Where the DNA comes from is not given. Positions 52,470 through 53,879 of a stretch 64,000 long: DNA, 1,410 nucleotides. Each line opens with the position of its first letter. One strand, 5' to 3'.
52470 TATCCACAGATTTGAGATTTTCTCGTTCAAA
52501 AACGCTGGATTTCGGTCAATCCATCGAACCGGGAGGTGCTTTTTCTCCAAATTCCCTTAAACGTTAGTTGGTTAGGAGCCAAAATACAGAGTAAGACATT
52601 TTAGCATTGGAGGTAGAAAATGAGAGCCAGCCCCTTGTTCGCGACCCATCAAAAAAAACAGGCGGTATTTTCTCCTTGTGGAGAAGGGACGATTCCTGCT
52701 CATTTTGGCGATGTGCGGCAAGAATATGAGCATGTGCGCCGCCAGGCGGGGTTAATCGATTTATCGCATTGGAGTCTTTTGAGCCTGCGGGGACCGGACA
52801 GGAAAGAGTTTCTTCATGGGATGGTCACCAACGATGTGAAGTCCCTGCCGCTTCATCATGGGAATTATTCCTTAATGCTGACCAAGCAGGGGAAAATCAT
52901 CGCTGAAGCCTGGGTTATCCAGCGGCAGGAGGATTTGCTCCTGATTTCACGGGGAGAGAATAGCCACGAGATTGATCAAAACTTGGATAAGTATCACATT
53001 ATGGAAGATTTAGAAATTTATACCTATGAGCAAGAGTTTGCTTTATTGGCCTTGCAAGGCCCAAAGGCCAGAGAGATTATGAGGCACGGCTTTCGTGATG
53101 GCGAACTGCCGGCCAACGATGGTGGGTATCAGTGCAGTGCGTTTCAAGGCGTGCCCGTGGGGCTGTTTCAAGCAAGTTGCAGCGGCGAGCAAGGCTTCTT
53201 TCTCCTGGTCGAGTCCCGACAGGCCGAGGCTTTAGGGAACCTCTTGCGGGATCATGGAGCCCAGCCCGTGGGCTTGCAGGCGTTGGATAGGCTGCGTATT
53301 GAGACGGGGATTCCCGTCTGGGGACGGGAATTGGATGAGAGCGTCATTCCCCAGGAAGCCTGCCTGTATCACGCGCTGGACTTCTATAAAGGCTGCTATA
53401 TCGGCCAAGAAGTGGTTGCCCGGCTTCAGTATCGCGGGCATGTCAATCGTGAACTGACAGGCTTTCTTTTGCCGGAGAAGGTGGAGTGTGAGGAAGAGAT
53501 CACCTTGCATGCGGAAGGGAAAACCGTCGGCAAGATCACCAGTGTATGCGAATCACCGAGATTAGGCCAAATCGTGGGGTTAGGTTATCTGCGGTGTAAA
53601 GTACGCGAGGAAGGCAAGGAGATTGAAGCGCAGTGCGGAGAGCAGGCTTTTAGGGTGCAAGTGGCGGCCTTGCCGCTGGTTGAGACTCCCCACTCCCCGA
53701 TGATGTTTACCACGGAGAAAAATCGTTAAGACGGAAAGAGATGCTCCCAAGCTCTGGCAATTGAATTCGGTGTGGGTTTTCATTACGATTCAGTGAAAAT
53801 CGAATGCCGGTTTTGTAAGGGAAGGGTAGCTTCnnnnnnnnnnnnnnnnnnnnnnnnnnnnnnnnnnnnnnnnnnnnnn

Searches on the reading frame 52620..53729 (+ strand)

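Call 40: search_protein_families(library=pfam, proteins=[window:52620-53729:+], max_evalue=0.00001)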
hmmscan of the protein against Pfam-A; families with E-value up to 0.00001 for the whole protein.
window:52620-53729:+ (369 aa): 2 families
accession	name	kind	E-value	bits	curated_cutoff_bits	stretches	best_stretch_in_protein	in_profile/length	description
PF01571.26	GCV_T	-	5.5e-48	163.9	25.6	1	7-249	2-252/255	Aminomethyltransferase folate-binding domain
PF08669.17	GCV_T_C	-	2.3e-12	47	25.9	1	277-354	1-79/80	Glycine cleavage T-protein C-terminal barrel domain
